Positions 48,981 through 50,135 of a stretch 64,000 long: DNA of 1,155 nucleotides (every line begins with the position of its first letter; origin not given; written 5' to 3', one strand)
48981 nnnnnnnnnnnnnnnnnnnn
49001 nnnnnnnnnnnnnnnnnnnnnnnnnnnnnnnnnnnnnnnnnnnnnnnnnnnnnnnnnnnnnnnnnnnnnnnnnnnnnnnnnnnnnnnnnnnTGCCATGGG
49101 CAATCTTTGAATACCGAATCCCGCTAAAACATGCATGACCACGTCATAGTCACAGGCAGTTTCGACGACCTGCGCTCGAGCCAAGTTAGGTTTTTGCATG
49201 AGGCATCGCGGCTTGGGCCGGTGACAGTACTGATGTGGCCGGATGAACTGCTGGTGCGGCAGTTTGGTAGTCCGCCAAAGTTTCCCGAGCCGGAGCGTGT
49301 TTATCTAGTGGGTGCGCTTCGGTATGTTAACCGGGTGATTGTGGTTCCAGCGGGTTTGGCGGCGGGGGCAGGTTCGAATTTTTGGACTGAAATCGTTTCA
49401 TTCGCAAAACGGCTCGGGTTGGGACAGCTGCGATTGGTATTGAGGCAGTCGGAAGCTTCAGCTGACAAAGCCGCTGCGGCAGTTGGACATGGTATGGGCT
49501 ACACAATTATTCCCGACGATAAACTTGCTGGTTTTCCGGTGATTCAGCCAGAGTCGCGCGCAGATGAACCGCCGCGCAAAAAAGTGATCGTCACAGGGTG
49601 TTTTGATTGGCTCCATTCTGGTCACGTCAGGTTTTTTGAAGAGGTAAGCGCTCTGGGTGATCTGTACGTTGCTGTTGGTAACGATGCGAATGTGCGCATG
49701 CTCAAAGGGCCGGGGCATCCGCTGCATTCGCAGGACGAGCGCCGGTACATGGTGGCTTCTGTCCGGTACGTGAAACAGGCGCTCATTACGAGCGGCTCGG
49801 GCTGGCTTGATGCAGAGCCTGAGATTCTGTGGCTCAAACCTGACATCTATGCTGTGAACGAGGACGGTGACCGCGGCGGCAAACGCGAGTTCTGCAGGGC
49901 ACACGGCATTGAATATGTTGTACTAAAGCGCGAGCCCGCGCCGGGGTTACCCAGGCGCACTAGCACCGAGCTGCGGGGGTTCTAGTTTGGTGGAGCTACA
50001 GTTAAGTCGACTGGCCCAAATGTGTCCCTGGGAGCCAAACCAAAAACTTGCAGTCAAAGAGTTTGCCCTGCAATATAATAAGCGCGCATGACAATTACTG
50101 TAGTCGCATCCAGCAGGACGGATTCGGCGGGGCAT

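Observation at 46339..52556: Candidate undescribed sugar-salvage to nucleotide-sugar pathway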

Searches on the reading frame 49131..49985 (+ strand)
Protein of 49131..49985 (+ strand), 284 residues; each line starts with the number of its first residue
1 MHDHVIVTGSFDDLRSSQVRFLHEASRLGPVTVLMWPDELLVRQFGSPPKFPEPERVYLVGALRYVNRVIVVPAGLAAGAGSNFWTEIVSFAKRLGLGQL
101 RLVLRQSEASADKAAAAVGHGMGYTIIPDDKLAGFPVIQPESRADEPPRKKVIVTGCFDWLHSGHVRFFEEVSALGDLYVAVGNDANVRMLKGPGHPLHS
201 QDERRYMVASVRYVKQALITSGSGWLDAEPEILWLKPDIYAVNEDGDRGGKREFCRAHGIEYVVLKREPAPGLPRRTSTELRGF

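Call 3: search_protein_families(library=pfam, proteins=[window:49131-49985:+], max_evalue=0.01)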
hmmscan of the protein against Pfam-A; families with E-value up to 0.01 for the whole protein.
window:49131-49985:+ (284 aa): 1 family
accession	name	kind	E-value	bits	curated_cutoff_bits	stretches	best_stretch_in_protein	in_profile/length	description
PF01467.32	CTP_transf_like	-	8.3e-13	49.1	21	1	153-265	1-86/133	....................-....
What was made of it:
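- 49131..49985 (+): Tandem HIGH-motif (cytidylyltransferase-like) nucleotidyltransferase. The N-terminal domain is degenerate and the C-terminal domain is catalytic (284 aa). PF01467 matches residues 153-265 only (call 3).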

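Call 4: search_protein_families(library=ncbifam, proteins=[window:49131-49985:+], max_evalue=0.01)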
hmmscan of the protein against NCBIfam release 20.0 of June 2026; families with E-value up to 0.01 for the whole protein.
window:49131-49985:+ (284 aa): 5 families
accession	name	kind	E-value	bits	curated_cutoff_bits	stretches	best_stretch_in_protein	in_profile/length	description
TIGR02199.1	rfaE_dom_II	equivalog_domain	2e-19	69.8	181.5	1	148-240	10-100/144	D-glycero-beta-D-manno-heptose 1-phosphate adenylyltransferase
TIGR00125.1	cyt_tran_rel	domain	5.7e-17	61.6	27.7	1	152-215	2-63/65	adenylyltransferase/cytidyltransferase family protein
NF008454.0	PRK11316.1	equivalog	2.5e-15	56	521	1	150-214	341-406/475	bifunctional D-glycero-beta-D-manno-heptose-7-phosphate kinase/D-glycero-beta-D-manno-heptose 1-phosphate adenylyltransferase HldE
TIGR01518.1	g3p_cytidyltrns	equivalog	8.7e-14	51.7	165.4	1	152-258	1-102/125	glycerol-3-phosphate cytidylyltransferase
NF001985.0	PRK00777.1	subfamily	5.5e-10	39.5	104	1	150-209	5-63/157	pantetheine-phosphate adenylyltransferase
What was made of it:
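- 49131..49985 (+): NCBIfam rfaE_dom_II 2e-19 and TagD 9e-14, both below cut-off (call 4).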

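Call 6: search_solved_structures(query=window:49131-49985:+, max_evalue=0.01, show_alignments=2)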
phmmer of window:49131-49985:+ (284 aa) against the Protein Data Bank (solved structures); distinct sequences matched with E-value up to 0.01: 6.
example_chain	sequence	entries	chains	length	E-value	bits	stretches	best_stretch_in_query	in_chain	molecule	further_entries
3elb_A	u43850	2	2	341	8e-16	61.6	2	137-220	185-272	Ethanolamine-phosphate cytidylyltransferase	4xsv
1coz_A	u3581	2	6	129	1.9e-09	40.7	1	150-267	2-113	PROTEIN (GLYCEROL-3-PHOSPHATE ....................) | glycerol-3-phosphate cytidylyltransferase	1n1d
5x9q_A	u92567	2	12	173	2.2e-08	37.2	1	148-214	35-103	Putative cytidylyltransferase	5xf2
2b7l_A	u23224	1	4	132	2e-07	34.1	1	150-268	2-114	glycerol-3-phosphate cytidylyltransferase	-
3glv_A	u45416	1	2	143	1.4e-06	31.3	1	151-245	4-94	Lipopolysaccharide core biosynthesis protein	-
5x3d_A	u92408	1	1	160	0.0063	19.3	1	152-260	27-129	Phosphoenolpyruvate phosphomutase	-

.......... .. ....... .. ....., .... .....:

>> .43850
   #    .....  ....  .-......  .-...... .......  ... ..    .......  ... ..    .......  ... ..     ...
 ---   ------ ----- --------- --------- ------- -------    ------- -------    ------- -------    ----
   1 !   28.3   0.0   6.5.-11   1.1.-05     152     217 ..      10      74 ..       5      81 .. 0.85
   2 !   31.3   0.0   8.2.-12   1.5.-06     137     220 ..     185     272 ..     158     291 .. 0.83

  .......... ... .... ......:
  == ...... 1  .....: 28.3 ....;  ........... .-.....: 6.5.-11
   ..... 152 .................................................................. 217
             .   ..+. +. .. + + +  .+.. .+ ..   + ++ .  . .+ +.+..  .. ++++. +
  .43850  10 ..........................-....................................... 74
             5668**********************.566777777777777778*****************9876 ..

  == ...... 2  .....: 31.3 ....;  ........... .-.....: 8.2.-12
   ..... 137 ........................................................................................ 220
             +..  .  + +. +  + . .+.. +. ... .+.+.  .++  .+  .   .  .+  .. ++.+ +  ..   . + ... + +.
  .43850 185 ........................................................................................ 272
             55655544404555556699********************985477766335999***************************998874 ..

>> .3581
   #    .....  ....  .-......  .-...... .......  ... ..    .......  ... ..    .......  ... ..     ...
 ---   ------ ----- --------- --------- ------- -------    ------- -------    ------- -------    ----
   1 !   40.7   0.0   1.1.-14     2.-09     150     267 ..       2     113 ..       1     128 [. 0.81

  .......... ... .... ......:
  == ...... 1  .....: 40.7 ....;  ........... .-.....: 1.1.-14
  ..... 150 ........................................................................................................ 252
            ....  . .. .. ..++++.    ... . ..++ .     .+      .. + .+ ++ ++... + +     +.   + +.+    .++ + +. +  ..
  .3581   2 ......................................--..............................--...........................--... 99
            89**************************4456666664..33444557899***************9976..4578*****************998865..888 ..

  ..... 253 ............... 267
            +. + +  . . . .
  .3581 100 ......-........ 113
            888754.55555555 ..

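Call 62: search_solved_structures(query=A3, max_evalue=0.001, show_alignments=0)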
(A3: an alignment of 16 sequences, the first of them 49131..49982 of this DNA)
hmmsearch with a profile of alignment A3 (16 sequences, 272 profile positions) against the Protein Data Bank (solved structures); distinct sequences matched with E-value up to 0.001: 12.
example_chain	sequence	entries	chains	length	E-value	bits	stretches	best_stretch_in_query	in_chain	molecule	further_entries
3elb_A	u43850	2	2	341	1.5e-21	80.3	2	129-208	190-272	Ethanolamine-phosphate cytidylyltransferase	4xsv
3glv_A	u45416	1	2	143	4.4e-09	39.4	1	139-264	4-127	Lipopolysaccharide core biosynthesis protein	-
1coz_A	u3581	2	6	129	8.2e-09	38.5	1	3-230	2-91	PROTEIN (GLYCEROL-3-PHOSPHATE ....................) | glycerol-3-phosphate cytidylyltransferase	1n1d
2b7l_A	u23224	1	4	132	1.8e-08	37.4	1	138-234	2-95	glycerol-3-phosphate cytidylyltransferase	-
5x9q_A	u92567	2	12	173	4.7e-08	36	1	136-203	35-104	Putative cytidylyltransferase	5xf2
5x3d_A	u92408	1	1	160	1.5e-05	27.8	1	137-241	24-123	Phosphoenolpyruvate phosphomutase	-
9hsg_A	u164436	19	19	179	0.00019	24.2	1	133-205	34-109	choline-phosphate cytidylyltransferase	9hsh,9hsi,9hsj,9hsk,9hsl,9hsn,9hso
9hsm_A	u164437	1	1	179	0.00019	24.2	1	133-205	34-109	choline-phosphate cytidylyltransferase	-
4zcp_A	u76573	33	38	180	0.00019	24.2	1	133-205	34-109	Cholinephosphate cytidylyltransferase | Choline-phosphate cytidylyltransferase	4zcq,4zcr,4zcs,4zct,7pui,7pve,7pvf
3hl4_A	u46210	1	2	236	0.00021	24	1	138-205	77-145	Choline-phosphate cytidylyltransferase A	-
4mvc_A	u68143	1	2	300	0.00033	23.4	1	138-205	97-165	Choline-phosphate cytidylyltransferase A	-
4mvd_B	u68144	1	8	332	0.00033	23.4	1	138-205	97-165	Choline-phosphate cytidylyltransferase A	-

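Call 80: find_homologous_proteins(query=window:49131-49985:+, max_evalue=0.00001)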
Query window:49131-49985:+ (284 aa): 7258 proteins with E <= 0.00001 among 8000 candidates; the best 120 are listed.
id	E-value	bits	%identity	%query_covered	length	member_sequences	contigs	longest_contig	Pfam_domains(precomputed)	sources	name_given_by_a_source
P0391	3.1e-190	649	100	100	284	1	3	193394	PF01467.33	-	-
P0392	7.3e-185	631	97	100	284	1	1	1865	PF01467.33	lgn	-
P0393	1.5e-160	551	84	100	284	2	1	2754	PF01467.33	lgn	-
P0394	2.2e-158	544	85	100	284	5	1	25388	PF01467.33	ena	-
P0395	1.6e-143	496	78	100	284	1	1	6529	PF01467.33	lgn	-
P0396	4.5e-135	468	74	100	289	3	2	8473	PF01467.33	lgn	-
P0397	6.8e-133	461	71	100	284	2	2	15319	PF01467.33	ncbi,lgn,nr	ncbi:MAG: adenylyltransferase/cytidyltransferase family protein [Verrucomicrobiae bacterium]|nr:aden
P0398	4.9e-106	373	61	99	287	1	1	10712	PF01467.33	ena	-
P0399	5.3e-104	366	57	100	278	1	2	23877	PF01467.33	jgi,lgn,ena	-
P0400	2.4e-103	364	59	100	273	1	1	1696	PF01467.33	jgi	jgi:cytidyltransferase-like protein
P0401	2.3e-102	361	61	100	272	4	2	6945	PF01467.33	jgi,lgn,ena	-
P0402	7.5e-102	359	61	99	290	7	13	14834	PF01467.33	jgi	jgi:cytidyltransferase-like protein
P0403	8.1e-102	359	58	99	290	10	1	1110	PF01467.33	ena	-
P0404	1.0e-101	358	58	99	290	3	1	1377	PF01467.33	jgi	-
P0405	1.0e-101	358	57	99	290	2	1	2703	PF01467.33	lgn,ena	-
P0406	1.3e-101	358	58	97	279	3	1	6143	PF01467.33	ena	-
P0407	1.5e-101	358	58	99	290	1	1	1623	PF01467.33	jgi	jgi:cytidyltransferase-like protein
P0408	4.7e-101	356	59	99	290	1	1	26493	PF01467.33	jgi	jgi:cytidyltransferase-like protein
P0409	5.0e-101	356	60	99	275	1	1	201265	PF01467.33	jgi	jgi:cytidyltransferase-like protein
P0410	6.5e-101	356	57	99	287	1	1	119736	PF01467.33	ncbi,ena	-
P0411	1.1e-100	355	58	100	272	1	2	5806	PF01467.33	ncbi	-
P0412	1.6e-100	354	59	99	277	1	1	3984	PF01467.33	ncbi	-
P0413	2.6e-100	354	59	99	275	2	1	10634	PF01467.33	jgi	-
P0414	3.3e-100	353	57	99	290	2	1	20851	PF01467.33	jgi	jgi:cytidyltransferase-like protein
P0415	3.3e-100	353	57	99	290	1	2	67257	PF01467.33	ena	-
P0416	3.6e-100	353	57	99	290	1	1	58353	PF01467.33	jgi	jgi:cytidyltransferase-like protein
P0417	3.7e-100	353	59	99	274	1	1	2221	PF01467.33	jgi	-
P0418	7.0e-100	352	57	100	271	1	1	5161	PF01467.33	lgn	-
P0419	8.6e-100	352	56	99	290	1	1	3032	PF01467.33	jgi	jgi:cytidyltransferase-like protein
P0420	9.3e-100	352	60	99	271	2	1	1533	PF01467.33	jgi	-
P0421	9.8e-100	352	58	99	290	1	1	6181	PF01467.33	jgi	jgi:cytidyltransferase-like protein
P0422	1.1e-99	352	57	99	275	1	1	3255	PF01467.33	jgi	jgi:cytidyltransferase-like protein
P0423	1.2e-99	352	59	99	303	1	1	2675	PF01467.33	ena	-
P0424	1.2e-99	352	59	99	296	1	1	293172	PF01467.33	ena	-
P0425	1.3e-99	352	61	99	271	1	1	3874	PF01467.33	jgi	jgi:cytidyltransferase-like protein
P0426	2.4e-99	351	56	99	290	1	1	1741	PF01467.33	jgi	jgi:cytidyltransferase-like protein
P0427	2.5e-99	351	56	99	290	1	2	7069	PF01467.33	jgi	jgi:cytidyltransferase-like protein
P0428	2.6e-99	351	58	99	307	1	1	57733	PF01467.33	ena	-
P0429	2.9e-99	350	58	99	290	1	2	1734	PF01467.33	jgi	jgi:cytidyltransferase-like protein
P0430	3.7e-99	350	56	99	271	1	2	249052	PF01467.33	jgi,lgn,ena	jgi:cytidyltransferase-like protein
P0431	3.8e-99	350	56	99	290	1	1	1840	PF01467.33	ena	-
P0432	4.7e-99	350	53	99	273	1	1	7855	PF01467.33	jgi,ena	jgi:cytidyltransferase-like protein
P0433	5.0e-99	350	55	99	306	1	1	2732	PF01467.33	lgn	-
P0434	6.6e-99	349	59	99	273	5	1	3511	PF01467.33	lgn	-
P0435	7.0e-99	349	59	99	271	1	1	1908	PF01467.33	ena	-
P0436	7.8e-99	349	60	99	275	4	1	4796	PF01467.33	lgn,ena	-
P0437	8.3e-99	349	60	99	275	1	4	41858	PF01467.33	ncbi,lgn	-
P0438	8.5e-99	349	58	99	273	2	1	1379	PF01467.33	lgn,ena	-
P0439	1.0e-98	349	59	99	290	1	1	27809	PF01467.33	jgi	jgi:cytidyltransferase-like protein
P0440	1.0e-98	349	56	99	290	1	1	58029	PF01467.33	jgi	jgi:cytidyltransferase-like protein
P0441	1.1e-98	348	56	99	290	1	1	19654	PF01467.33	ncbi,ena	-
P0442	1.2e-98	348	58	99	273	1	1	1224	PF01467.33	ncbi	-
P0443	1.2e-98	348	57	99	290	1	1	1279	PF01467.33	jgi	jgi:cytidyltransferase-like protein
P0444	1.3e-98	348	59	99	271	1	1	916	PF01467.33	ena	-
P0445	1.4e-98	348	55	100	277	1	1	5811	PF01467.33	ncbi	-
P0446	1.6e-98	348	57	100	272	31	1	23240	PF01467.33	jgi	jgi:cytidyltransferase-like protein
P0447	1.7e-98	348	55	99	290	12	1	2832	PF01467.33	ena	-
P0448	1.8e-98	348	59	99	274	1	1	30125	PF01467.33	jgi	jgi:cytidyltransferase-like protein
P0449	2.0e-98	348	59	99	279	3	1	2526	PF01467.33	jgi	jgi:glycerol-3-phosphate cytidylyltransferase-like family protein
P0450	2.1e-98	348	58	99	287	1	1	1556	PF01467.33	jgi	jgi:cytidyltransferase-like protein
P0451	2.2e-98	347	58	99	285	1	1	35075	PF01467.33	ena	-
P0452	2.3e-98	347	59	99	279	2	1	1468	PF01467.33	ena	-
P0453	2.5e-98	347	58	100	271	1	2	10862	PF01467.33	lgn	-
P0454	2.8e-98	347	58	99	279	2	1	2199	PF01467.33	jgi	jgi:cytidyltransferase-like protein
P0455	3.6e-98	347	59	99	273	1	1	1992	PF01467.33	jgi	jgi:cytidyltransferase-like protein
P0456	3.7e-98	347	56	99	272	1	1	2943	PF01467.33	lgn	-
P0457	4.1e-98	347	57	99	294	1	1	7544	PF01467.33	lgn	-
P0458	5.0e-98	346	58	99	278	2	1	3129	PF01467.33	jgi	-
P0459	5.1e-98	346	59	100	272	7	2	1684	PF01467.33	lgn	-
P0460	5.2e-98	346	59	99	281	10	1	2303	PF01467.33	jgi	-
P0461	5.7e-98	346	58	99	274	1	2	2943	PF01467.33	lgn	-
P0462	5.7e-98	346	56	100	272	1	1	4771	PF01467.33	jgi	jgi:cytidyltransferase-like protein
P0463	6.8e-98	346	56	99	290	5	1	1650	PF01467.33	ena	-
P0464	6.9e-98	346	56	99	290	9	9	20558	PF01467.33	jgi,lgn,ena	jgi:cytidyltransferase-like protein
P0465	6.9e-98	346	56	99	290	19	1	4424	PF01467.33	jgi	-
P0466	7.1e-98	346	58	99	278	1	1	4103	PF01467.33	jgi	jgi:cytidyltransferase-like protein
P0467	7.4e-98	346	57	99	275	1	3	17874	PF01467.33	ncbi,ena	-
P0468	7.9e-98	346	58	99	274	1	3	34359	PF01467.33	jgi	jgi:cytidyltransferase-like protein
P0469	8.1e-98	346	57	99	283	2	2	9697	PF01467.33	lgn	-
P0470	8.2e-98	346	56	99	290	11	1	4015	PF01467.33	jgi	-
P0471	8.3e-98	346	56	99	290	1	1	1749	PF01467.33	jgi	jgi:cytidyltransferase-like protein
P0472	9.6e-98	345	58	99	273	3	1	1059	PF01467.33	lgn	-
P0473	9.6e-98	345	58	100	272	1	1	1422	PF01467.33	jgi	jgi:cytidyltransferase-like protein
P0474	9.8e-98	345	58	99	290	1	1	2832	PF01467.33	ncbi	-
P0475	1.1e-97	345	56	99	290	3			PF01467.33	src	-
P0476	1.1e-97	345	58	99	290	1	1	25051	PF01467.33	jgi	jgi:cytidyltransferase-like protein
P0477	1.7e-97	345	58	99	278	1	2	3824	PF01467.33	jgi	jgi:cytidyltransferase-like protein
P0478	1.9e-97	344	53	99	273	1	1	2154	PF01467.33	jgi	jgi:cytidyltransferase-like protein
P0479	2.1e-97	344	57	99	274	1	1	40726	PF01467.33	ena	-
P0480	2.8e-97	344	57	99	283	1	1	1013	PF01467.33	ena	-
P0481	2.8e-97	344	56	99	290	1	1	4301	PF01467.33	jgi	jgi:cytidyltransferase-like protein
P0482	2.9e-97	344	57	99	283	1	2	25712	PF01467.33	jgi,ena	jgi:cytidyltransferase-like protein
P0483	3.5e-97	344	56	99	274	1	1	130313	PF01467.33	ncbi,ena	-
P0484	3.5e-97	344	55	99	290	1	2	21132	PF01467.33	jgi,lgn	jgi:cytidyltransferase-like protein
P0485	3.8e-97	343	55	99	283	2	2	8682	PF01467.33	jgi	jgi:cytidyltransferase-like protein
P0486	3.8e-97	343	58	99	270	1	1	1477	PF01467.33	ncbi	-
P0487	3.8e-97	343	56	99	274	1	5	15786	PF01467.33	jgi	-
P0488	3.9e-97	343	59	100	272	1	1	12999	PF01467.33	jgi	jgi:cytidyltransferase-like protein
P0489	4.3e-97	343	56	99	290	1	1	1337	PF01467.33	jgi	jgi:cytidyltransferase-like protein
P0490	4.7e-97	343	56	97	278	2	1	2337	PF01467.33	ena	-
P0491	4.8e-97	343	57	99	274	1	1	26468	PF01467.33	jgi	jgi:cytidyltransferase-like protein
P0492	4.9e-97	343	56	99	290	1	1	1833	PF01467.33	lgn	-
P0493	5.0e-97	343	57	99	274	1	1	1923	PF01467.33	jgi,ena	-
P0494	5.7e-97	343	57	99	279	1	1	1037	PF01467.33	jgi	jgi:cytidyltransferase-like protein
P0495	5.9e-97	343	56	99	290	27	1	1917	PF01467.33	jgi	jgi:cytidyltransferase-like protein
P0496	6.6e-97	343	58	100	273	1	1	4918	PF01467.33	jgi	jgi:cytidyltransferase-like protein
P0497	8.6e-97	342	55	99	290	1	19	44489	PF01467.33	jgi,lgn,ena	jgi:cytidyltransferase-like protein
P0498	8.8e-97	342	58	99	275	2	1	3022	PF01467.33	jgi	jgi:cytidyltransferase-like protein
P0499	8.8e-97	342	55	99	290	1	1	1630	PF01467.33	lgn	-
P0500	9.4e-97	342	55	99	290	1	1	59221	PF01467.33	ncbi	ncbi:MAG: adenylyltransferase/cytidyltransferase family protein [Limisphaerales bacterium]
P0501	1.0e-96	342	56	99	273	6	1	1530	PF01467.33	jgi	jgi:cytidyltransferase-like protein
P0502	1.1e-96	342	57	99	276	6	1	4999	PF01467.33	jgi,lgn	jgi:cytidyltransferase-like protein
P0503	1.1e-96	342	58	99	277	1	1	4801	PF01467.33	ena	-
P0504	1.2e-96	342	55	99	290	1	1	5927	PF01467.33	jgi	jgi:cytidyltransferase-like protein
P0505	1.2e-96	342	59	99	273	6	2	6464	PF01467.33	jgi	jgi:cytidyltransferase-like protein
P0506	1.5e-96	341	59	99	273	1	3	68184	PF01467.33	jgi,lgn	-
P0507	1.5e-96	341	55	100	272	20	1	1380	PF01467.33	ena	-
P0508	1.5e-96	341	58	100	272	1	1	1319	PF01467.33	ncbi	-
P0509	1.5e-96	341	57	99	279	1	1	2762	PF01467.33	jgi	jgi:cytidyltransferase-like protein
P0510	1.6e-96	341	56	97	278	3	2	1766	PF01467.33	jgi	jgi:cytidyltransferase-like protein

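Call 86: predict_structure(alignment_id=A5)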
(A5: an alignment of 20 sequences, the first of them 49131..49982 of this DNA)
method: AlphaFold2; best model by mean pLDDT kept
length: 284 residues; sequences in the alignment: 20
mean_pLDDT: 88.9   pTM: 0.88
mean pLDDT of the five models: 88.9, 88.4, 88.3, 88.3, 88.1
residues with pLDDT >= 90: 181; 70-90: 81; 50-70: 21; < 50: 1
segments of 3 or more residues with pLDDT < 50: none
pLDDT, mean of each block of 10 residues (from residue 1): 89 92 97 95 89 94 97 74 84 92 95 93 96 91 75 90 91 95 88 84 95 95 78 95 86 94 86 74 58
secondary structure, 60 per line:
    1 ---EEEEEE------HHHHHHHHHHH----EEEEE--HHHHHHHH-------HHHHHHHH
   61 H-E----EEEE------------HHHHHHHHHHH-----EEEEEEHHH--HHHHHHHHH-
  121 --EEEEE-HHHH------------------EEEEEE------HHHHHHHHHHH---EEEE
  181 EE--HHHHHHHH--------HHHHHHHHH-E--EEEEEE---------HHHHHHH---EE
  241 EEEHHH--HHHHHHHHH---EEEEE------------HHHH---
elements in order: E4-9 H16-26 E31-35 H38-45 H53-61 E68-71 H84-94 E100-105 H111-119 E123-127 H129-132 E151-156 H163-173 E177-182 H185-192 H201-209 E214-219 H229-235 E239-243 H249-257 E261-265 H278-281
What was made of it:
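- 49131..49985 (+): AlphaFold2 pLDDT 88.9 (call 86).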

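Call 91: fold_search(model_id=the predicted structure, library=pdb)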
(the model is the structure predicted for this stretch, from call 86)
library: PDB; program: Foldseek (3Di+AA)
matches with E <= 10: 1720; with E <= 0.001: 66
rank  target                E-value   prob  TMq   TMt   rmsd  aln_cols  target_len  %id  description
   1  4xsv                  1.3e-14  1.00  0.71  0.66   6.0       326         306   18  Human CTP: Phosphoethanolamine Cytidylyltransferase in complex with CTP (released 2016-03-16)
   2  3elb                  2.9e-13  1.00  0.72  0.68   6.2       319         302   18  Human CTP: Phosphoethanolamine Cytidylyltransferase in complex with CMP (released 2008-10-21)
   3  5xf2_E                2.5e-08  1.00  0.37  0.71   2.7       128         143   29  Crystal structure of SeMet-HldC from Burkholderia pseudomallei (released 2017-07-19)
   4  5xf2_A                4.0e-08  1.00  0.37  0.71   2.7       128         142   30  Crystal structure of SeMet-HldC from Burkholderia pseudomallei (released 2017-07-19)
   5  5xf2_B                5.1e-08  1.00  0.40  0.68   3.9       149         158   29  Crystal structure of SeMet-HldC from Burkholderia pseudomallei (released 2017-07-19)
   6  3glv_A                7.0e-08  1.00  0.37  0.80   2.7       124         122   23  Crystal structure of the lipopolysaccharide core biosynthesis protein from Thermoplasma volcanium GSS1 (released 2009-05-12)
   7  2b7l_A                7.5e-08  1.00  0.36  0.83   2.3       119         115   26  Crystal Structure of CTP:Glycerol-3-Phosphate Cytidylyltransferase from Staphylococcus aureus (released 2006-06-27)
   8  5x3d                  9.5e-08  1.00  0.35  0.73   4.1       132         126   20  Crystal structure of HEP-CMP-bound form of cytidylyltransferase (CyTase) domain of Fom1 from Streptomyces wedmorensis (released 2017-09-13)
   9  1coz_A                1.3e-07  1.00  0.37  0.78   3.1       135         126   29  CTP:GLYCEROL-3-PHOSPHATE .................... FROM BACILLUS SUBTILIS (released 1999-10-06)
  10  2b7l_B                2.6e-07  1.00  0.36  0.84   2.4       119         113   26  Crystal Structure of CTP:Glycerol-3-Phosphate Cytidylyltransferase from Staphylococcus aureus (released 2006-06-27)
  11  9hsf                  3.0e-06  1.00  0.34  0.67   4.1       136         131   20  Crystal structure of C-terminal catalytic domain of Plasmodium falciparum CTP:phosphocholine cytidylyltransferase with 2 (released 2025-02-05)
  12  7pvg                  4.4e-06  1.00  0.34  0.68   4.1       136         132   20  Crystal structure of the C-terminal catalytic domain of Plasmodium falciparum CTP:phosphocholine cytidylyltransferase wi (released 2022-10-05)
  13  4zct                  5.6e-06  1.00  0.34  0.67   4.1       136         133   20  Crystal structure of the C-terminal catalytic domain of Plasmodium falciparum CTP:phosphocholine cytidylyltransferase (released 2016-09-14)
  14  4zcr                  5.6e-06  1.00  0.34  0.69   4.2       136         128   21  Crystal structure of the C-terminal catalytic domain of Plasmodium falciparum CTP:phosphocholine cytidylyltransferase in (released 2016-09-14)
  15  4zcs_B                5.6e-06  1.00  0.35  0.65   4.4       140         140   20  Crystal structure of the C-terminal catalytic domain of Plasmodium falciparum CTP:phosphocholine cytidylyltransferase  (released 2016-08-17)
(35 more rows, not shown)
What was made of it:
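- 49131..49985 (+): The whole model matches tandem human ECT at TM 0.71, and single domains match HldC and TagD (call 91).
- On Cytidylyltransferase-like (HIGH-motif) nucleotidyltransferases (TagD, ECT, CCT, HldC): Foldseek matches ECT, HldC and TagD (call 91).
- Closest known: HldE / HldA-HldC and HddA-HddC. Same: HldC is the closest single-domain structural match to the catalytic transferase domain (29-30% identity, call 91).
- Closest known: Human ethanolamine-phosphate cytidylyltransferase. Same: It is the best whole-chain structural match, at TM 0.71 (call 91).
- Checked: The whole model superposes on the tandem human ECT (call 91).
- The nucleotidyltransferase's best family scores are to HldC/RfaE domain II, TagD and ECT (calls 4, 6, 62, 91).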
